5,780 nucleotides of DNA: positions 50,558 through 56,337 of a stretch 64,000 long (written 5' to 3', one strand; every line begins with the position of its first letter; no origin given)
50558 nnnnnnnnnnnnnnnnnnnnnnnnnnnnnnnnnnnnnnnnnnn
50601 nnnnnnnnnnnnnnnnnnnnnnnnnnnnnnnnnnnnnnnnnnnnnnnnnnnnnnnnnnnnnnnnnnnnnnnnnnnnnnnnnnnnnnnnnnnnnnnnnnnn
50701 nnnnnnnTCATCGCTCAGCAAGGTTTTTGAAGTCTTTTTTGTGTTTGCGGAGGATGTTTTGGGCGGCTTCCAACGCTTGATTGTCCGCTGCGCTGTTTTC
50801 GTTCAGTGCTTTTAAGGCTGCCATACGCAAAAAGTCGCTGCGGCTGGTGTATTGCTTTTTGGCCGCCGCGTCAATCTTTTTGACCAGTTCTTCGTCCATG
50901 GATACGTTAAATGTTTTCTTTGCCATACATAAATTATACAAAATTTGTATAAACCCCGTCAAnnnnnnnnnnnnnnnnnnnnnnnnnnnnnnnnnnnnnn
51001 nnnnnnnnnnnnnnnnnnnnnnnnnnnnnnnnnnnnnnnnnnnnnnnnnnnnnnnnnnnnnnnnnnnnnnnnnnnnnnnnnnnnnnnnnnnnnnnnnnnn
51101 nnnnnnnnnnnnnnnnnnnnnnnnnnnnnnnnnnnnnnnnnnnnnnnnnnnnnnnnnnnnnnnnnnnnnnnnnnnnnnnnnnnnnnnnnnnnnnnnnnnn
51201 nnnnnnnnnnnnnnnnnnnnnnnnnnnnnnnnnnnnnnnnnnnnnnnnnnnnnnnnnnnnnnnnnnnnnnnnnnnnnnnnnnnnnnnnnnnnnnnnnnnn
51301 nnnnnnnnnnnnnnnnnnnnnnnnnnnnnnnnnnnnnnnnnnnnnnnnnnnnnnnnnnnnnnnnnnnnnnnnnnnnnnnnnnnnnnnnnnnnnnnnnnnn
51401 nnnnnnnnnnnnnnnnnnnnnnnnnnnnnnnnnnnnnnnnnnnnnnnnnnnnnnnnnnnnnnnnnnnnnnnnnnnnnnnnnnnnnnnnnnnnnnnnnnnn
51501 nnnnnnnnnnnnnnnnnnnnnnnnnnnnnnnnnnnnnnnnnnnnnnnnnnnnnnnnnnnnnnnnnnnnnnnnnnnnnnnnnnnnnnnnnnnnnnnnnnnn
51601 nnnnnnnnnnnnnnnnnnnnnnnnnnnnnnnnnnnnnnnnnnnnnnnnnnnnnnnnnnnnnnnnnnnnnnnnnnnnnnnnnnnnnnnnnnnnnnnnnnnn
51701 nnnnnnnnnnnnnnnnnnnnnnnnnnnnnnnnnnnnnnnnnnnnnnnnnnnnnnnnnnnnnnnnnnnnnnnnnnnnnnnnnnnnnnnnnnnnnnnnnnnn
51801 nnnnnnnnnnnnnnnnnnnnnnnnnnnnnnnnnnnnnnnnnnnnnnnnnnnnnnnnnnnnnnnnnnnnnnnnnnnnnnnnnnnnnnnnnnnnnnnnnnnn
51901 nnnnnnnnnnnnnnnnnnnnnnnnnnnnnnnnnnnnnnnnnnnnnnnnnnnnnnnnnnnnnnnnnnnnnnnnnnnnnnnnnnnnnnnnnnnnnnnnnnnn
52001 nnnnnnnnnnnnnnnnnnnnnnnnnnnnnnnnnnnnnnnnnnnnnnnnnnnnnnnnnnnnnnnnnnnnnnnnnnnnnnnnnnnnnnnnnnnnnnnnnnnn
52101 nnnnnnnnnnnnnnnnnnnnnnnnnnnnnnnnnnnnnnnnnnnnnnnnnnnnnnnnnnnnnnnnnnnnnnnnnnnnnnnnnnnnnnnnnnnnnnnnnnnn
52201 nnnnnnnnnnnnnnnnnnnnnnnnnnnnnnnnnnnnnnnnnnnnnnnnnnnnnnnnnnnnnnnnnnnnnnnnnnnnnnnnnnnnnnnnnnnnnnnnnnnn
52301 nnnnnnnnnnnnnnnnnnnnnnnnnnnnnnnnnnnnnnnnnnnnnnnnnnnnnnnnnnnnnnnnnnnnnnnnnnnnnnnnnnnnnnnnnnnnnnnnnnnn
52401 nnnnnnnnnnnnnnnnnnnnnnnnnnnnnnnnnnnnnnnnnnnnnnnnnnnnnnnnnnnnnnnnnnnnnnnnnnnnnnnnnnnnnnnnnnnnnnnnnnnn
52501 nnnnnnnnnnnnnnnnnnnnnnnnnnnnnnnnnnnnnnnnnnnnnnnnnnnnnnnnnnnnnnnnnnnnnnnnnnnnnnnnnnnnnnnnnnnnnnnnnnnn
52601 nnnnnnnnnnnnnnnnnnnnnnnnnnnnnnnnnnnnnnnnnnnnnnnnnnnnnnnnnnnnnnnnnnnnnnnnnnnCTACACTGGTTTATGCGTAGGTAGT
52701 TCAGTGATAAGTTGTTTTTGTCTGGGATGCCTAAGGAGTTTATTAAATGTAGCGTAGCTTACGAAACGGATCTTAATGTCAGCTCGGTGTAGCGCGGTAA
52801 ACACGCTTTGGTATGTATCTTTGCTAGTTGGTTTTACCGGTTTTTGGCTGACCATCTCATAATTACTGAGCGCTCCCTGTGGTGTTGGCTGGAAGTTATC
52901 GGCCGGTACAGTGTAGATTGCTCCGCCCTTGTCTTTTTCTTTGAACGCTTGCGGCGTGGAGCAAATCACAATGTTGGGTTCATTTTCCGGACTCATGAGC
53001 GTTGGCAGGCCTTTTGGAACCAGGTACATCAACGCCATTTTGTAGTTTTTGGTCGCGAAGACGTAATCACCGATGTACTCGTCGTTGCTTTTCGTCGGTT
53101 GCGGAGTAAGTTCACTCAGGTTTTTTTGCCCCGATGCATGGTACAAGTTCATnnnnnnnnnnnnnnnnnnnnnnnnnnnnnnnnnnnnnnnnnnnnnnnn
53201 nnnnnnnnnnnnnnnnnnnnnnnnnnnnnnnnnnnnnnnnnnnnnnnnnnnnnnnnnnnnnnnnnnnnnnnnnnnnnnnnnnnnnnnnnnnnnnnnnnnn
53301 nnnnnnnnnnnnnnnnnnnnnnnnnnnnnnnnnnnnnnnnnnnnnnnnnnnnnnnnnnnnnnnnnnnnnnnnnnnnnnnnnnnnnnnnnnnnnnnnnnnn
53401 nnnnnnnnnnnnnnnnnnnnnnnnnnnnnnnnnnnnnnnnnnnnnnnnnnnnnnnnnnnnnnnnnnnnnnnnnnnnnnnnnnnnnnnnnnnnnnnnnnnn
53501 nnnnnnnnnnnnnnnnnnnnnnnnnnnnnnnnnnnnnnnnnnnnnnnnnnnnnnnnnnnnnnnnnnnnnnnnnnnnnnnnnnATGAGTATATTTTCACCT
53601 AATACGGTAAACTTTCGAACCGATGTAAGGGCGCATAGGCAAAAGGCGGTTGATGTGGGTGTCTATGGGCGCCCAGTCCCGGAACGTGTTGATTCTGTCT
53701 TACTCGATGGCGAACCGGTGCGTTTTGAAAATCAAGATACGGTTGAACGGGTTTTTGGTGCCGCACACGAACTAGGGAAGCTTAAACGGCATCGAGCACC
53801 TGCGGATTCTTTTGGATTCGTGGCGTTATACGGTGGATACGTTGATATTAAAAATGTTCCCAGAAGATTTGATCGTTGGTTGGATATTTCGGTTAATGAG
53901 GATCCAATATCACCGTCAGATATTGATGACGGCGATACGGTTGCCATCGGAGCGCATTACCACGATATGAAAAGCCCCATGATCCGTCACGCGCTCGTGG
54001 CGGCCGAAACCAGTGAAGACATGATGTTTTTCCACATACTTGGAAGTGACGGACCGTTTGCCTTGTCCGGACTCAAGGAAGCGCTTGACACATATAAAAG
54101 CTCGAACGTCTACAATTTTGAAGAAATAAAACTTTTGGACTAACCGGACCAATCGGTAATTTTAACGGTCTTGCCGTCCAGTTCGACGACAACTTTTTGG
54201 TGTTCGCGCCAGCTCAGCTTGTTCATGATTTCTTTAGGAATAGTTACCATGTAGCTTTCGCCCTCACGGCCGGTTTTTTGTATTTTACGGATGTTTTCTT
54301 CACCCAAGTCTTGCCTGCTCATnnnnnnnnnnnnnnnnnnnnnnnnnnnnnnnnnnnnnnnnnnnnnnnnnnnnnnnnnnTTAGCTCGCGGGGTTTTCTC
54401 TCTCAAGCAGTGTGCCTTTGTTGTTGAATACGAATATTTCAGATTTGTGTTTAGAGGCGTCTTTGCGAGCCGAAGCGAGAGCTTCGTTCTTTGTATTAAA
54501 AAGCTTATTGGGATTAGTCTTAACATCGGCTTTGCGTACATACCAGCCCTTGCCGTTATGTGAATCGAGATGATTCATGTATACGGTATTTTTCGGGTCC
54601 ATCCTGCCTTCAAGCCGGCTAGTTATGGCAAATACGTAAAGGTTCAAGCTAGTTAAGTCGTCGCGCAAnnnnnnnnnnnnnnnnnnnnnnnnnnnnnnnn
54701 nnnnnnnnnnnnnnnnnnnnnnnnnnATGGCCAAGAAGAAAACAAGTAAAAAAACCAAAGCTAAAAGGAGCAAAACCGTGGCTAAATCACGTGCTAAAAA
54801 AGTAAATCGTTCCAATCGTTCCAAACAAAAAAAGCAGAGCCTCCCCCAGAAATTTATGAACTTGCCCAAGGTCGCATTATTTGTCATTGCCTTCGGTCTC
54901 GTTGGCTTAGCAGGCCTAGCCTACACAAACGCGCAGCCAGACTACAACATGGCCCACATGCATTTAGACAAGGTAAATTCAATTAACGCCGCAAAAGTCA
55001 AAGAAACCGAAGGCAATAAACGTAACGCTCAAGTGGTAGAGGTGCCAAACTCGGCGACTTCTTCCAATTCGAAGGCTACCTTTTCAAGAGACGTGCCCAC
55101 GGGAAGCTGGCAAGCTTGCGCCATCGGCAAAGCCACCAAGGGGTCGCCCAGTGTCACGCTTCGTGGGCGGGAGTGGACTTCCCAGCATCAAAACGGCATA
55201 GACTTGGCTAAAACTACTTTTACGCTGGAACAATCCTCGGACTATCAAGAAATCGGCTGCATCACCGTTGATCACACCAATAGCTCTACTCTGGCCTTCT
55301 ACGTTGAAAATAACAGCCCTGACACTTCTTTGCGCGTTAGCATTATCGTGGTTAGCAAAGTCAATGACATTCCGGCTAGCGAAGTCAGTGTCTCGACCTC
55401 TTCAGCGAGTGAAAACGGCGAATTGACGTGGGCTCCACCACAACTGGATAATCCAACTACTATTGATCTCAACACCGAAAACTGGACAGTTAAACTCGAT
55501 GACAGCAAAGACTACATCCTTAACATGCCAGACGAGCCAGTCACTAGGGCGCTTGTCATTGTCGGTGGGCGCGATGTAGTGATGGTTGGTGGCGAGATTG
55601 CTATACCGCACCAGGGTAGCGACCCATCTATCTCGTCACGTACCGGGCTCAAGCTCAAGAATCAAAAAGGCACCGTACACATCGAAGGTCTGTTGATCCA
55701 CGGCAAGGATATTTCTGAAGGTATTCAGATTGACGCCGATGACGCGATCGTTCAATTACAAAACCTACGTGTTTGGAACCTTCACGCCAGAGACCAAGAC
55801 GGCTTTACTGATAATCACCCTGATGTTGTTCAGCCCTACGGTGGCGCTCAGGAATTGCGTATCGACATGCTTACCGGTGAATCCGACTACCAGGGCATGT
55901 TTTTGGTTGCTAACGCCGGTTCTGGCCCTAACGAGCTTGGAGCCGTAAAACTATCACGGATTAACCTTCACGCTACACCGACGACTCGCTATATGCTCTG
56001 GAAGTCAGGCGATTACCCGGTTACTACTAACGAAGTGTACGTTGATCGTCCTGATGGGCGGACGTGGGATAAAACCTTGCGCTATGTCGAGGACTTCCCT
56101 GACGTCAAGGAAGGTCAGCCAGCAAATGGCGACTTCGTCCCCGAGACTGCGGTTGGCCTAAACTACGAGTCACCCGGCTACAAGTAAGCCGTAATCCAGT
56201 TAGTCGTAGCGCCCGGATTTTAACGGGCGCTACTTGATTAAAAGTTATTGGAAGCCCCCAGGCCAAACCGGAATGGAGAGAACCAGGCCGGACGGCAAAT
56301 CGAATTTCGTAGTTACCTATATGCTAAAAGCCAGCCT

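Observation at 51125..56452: An AbrB/SpoVT-like gene apparently split by a ~5.1-kb block that carries its own intact paralog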

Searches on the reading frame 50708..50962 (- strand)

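Call 12: search_protein_families(library=pfam, proteins=[window:50708-50962:-], max_evalue=0.01)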
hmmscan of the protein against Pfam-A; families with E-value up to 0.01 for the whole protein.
window:50708-50962:- (84 aa): 3 families
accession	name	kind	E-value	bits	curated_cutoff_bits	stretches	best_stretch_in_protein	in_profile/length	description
PF01402.27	RHH_1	-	6.8e-07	29.5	20.5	1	19-54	3-38/39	Ribbon-helix-helix protein, copG family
PF15919.11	HicB_lk_antitox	-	1.4e-05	25.6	27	1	13-49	87-123/123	HicB_like antitoxin of bacterial toxin-antitoxin system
PF21983.2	NikA-like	-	0.0035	17.9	27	1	16-82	5-69/72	Mobilization protein NikA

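Call 13: search_protein_families(library=ncbifam, proteins=[window:50708-50962:-], max_evalue=0.01)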
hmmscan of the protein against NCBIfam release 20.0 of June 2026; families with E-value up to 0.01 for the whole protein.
window:50708-50962:- (84 aa): 6 families
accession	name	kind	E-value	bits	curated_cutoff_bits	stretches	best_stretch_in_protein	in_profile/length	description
NF053762.1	aCcr1_fam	equivalog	3.7e-06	26.7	60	1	22-51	7-36/38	aCcr1 family cell cycle regulator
NF002815.0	PRK02967.1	equivalog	0.00035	20.6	83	1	18-82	4-69/139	nickel-responsive transcriptional regulator NikR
NF050181.1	TA_anti_VapB_Myco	equivalog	0.0005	20.5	60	1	22-82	9-63/72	type II toxin-antitoxin system VapB family antitoxin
NF001884.0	PRK00630.1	subfamily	0.0013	18.9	119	1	18-63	13-60/148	nickel responsive regulator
TIGR02793.1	nikR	equivalog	0.0016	18.7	175.45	1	19-64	4-50/129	nickel-responsive transcriptional regulator NikR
NF003381.0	PRK04460.1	equivalog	0.0018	18.4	105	1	17-67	6-56/139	nickel-responsive transcriptional regulator NikR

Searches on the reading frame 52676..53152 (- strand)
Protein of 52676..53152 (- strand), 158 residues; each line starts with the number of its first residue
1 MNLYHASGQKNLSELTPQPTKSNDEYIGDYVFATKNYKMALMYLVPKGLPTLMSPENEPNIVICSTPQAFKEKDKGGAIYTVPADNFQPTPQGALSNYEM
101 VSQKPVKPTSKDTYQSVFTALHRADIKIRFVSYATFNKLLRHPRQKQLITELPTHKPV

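Call 12: search_protein_families(library=pfam, proteins=[window:52676-53152:-], max_evalue=0.01)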
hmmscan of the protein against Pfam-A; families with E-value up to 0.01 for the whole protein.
window:52676-53152:- (158 aa): 1 family
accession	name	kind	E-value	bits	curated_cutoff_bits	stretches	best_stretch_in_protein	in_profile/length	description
PF21820.2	DUF6886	-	7.3e-09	35.9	27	1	79-132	90-140/164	Family of unknown function (DUF6886)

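Call 13: search_protein_families(library=ncbifam, proteins=[window:52676-53152:-], max_evalue=0.01)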
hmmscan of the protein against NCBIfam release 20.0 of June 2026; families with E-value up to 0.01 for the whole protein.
window:52676-53152:- (158 aa): 0 families

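Call 51: search_protein_families(library=phrogs, proteins=[window:52676-53152:-], max_evalue=0.001)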
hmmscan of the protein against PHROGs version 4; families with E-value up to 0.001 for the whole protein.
window:52676-53152:- (158 aa): 0 families

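Call 83: search_protein_families(library=padloc, proteins=[window:52676-53152:-], max_evalue=0.001)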
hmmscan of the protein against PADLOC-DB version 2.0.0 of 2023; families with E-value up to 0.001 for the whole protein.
window:52676-53152:- (158 aa): 0 families

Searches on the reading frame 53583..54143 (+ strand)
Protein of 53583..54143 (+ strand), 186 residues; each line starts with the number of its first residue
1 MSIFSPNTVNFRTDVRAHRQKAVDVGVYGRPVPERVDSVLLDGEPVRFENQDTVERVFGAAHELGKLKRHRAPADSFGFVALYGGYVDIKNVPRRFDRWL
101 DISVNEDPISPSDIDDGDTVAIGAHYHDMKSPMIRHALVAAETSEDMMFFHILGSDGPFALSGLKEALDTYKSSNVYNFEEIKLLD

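Call 12: search_protein_families(library=pfam, proteins=[window:53583-54143:+], max_evalue=0.01)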
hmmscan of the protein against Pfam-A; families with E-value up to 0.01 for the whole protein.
window:53583-54143:+ (186 aa): 0 families

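Call 13: search_protein_families(library=ncbifam, proteins=[window:53583-54143:+], max_evalue=0.01)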
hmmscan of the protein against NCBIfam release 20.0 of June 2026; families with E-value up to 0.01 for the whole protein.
window:53583-54143:+ (186 aa): 0 families

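Call 51: search_protein_families(library=phrogs, proteins=[window:53583-54143:+], max_evalue=0.001)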
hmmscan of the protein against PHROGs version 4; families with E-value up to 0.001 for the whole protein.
window:53583-54143:+ (186 aa): 0 families

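Call 67: find_encoding_contigs(protein=window:53583-54143:+, flank=10000, max_places=10)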
Protein window:53583-54143:+ (186 aa): no gene with exactly this product is on record in the collection.

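Call 68: find_homologous_proteins(query=window:53583-54143:+, max_evalue=0.001)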
Query window:53583-54143:+ (186 aa): 1 proteins with E <= 0.001 among 106 candidates.
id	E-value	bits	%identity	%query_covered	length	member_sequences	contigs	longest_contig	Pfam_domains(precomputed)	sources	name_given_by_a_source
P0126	2.6e-103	361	99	87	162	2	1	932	-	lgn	-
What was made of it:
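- Tried and rejected: The 186-aa ORF has no homologue other than itself (call 68).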

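Call 69: find_encoding_contigs(protein=P0126, flank=10000, max_places=10)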
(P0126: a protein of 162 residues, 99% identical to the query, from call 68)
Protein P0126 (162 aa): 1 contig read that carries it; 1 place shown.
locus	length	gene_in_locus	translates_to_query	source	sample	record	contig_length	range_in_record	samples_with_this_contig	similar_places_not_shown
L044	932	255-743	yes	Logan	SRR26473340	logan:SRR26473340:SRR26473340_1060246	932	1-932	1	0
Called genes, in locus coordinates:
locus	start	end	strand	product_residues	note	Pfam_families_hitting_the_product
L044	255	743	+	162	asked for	-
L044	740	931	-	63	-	?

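Call 83: search_protein_families(library=padloc, proteins=[window:53583-54143:+], max_evalue=0.001)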
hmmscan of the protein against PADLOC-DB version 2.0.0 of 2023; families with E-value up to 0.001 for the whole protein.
window:53583-54143:+ (186 aa): 0 families

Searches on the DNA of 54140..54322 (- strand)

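Call 35: search_rna_families(source=L001, start=10100, end=10650, threshold=evalue, max_evalue=10, show_alignments=2)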
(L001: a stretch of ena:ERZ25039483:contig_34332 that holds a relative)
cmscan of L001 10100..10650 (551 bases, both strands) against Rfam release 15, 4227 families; matches with E-value up to 10: 5.
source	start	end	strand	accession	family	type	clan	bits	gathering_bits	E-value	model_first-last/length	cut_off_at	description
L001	10417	10470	-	RF03570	mir-8286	Gene; miRNA;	-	18.1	70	0.54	1-56/56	no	mir-8286 microRNA precursor family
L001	10401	10460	+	RF00749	mir-208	Gene; miRNA;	-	16.8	56.4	0.64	1-77/77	no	mir-208 microRNA precursor family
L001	10412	10471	-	RF04132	mir-4436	Gene; miRNA;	-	14.3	74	5.8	1-85/85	no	mir-4436 microRNA precursor family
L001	10411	10459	+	RF01768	flavi_FSE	Cis-reg; frameshift_element;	-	13.2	43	2.4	1-62/62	no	ribosomal frameshift site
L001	10402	10516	-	RF02634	EF3314_EF3315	Gene; sRNA;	-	12.8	100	2.3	1-141/141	no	Enterococcus sRNA EF3314_EF3315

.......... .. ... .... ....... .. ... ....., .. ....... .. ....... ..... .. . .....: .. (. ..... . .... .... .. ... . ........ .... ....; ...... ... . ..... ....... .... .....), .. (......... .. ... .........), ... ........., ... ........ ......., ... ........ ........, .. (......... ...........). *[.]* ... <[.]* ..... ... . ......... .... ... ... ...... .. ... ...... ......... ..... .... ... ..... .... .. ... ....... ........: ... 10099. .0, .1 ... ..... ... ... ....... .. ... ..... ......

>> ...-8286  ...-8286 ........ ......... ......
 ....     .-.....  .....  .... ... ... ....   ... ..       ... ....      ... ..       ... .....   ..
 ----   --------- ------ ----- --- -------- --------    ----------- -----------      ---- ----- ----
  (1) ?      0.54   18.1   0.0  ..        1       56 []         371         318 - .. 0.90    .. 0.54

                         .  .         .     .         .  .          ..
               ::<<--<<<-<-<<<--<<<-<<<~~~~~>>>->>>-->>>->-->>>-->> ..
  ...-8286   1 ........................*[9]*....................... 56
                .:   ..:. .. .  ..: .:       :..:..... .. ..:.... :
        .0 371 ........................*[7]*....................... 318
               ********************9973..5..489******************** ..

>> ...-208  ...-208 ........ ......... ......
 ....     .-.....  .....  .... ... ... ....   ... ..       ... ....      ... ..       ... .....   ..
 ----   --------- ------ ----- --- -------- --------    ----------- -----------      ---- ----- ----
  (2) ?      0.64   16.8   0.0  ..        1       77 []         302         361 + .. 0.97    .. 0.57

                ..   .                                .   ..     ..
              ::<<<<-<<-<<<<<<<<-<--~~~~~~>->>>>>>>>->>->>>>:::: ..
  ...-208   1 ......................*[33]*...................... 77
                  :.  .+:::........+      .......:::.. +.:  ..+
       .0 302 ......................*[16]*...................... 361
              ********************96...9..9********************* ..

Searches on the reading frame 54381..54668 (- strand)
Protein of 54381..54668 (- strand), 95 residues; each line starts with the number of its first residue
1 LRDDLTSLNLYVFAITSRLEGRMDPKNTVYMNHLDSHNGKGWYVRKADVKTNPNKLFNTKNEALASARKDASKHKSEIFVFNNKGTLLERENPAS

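Call 12: search_protein_families(library=pfam, proteins=[window:54381-54668:-], max_evalue=0.01)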
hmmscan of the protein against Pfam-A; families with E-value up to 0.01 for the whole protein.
window:54381-54668:- (95 aa): 1 family
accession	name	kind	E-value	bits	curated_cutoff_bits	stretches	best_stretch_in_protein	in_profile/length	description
PF09954.14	DUF2188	-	7.3e-07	29.7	22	1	37-90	6-59/62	Uncharacterized protein conserved in bacteria (DUF2188)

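Call 13: search_protein_families(library=ncbifam, proteins=[window:54381-54668:-], max_evalue=0.01)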
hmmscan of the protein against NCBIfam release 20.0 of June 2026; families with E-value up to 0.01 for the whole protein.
window:54381-54668:- (95 aa): 0 families

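Call 51: search_protein_families(library=phrogs, proteins=[window:54381-54668:-], max_evalue=0.001)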
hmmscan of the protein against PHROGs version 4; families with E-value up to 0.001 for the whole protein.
window:54381-54668:- (95 aa): 1 family
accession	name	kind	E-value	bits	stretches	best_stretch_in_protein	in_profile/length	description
phrog_3220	-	unknown function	4.2e-06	28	1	33-91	6-63/74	-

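Call 83: search_protein_families(library=padloc, proteins=[window:54381-54668:-], max_evalue=0.001)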
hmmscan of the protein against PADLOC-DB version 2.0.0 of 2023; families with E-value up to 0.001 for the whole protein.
window:54381-54668:- (95 aa): 2 families
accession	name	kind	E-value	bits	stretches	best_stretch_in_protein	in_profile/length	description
PDLC04942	PDC-S16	-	2e-08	32.8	1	32-90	6-63/75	-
PDLC04941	PDC-S16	-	6.7e-08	31.2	1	33-90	7-63/75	-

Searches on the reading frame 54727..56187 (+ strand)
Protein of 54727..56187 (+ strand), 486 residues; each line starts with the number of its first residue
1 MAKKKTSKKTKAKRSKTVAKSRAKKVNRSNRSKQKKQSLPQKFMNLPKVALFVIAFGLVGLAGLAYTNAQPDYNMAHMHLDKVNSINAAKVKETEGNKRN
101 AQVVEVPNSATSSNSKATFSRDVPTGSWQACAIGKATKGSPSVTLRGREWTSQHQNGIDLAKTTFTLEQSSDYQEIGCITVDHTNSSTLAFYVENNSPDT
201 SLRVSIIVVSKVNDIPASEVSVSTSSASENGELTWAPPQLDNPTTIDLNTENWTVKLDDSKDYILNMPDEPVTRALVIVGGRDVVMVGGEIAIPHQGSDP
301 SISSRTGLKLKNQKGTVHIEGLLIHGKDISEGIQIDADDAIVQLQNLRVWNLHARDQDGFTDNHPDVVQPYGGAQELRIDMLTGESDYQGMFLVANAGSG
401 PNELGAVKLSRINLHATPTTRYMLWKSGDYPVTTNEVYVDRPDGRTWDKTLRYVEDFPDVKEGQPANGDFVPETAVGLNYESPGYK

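Call 12: search_protein_families(library=pfam, proteins=[window:54727-56187:+], max_evalue=0.01)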
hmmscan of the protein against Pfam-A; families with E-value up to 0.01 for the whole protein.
window:54727-56187:+ (486 aa): 0 families

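Call 13: search_protein_families(library=ncbifam, proteins=[window:54727-56187:+], max_evalue=0.01)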
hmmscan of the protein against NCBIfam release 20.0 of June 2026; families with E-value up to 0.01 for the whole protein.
window:54727-56187:+ (486 aa): 0 families

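Call 23: find_encoding_contigs(protein=window:54727-56187:+, flank=10000, max_places=10)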
Protein window:54727-56187:+ (486 aa): 1 contig read that carries it; 1 place shown.
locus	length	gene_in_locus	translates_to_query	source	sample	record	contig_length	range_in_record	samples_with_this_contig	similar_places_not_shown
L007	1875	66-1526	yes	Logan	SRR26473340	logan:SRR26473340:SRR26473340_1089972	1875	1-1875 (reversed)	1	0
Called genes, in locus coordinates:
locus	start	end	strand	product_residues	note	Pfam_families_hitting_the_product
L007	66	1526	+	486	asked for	-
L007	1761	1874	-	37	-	?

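Call 51: search_protein_families(library=phrogs, proteins=[window:54727-56187:+], max_evalue=0.001)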
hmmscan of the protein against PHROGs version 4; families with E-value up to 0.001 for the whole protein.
window:54727-56187:+ (486 aa): 0 families

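Call 83: search_protein_families(library=padloc, proteins=[window:54727-56187:+], max_evalue=0.001)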
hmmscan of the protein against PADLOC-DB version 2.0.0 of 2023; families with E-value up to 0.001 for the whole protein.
window:54727-56187:+ (486 aa): 0 families
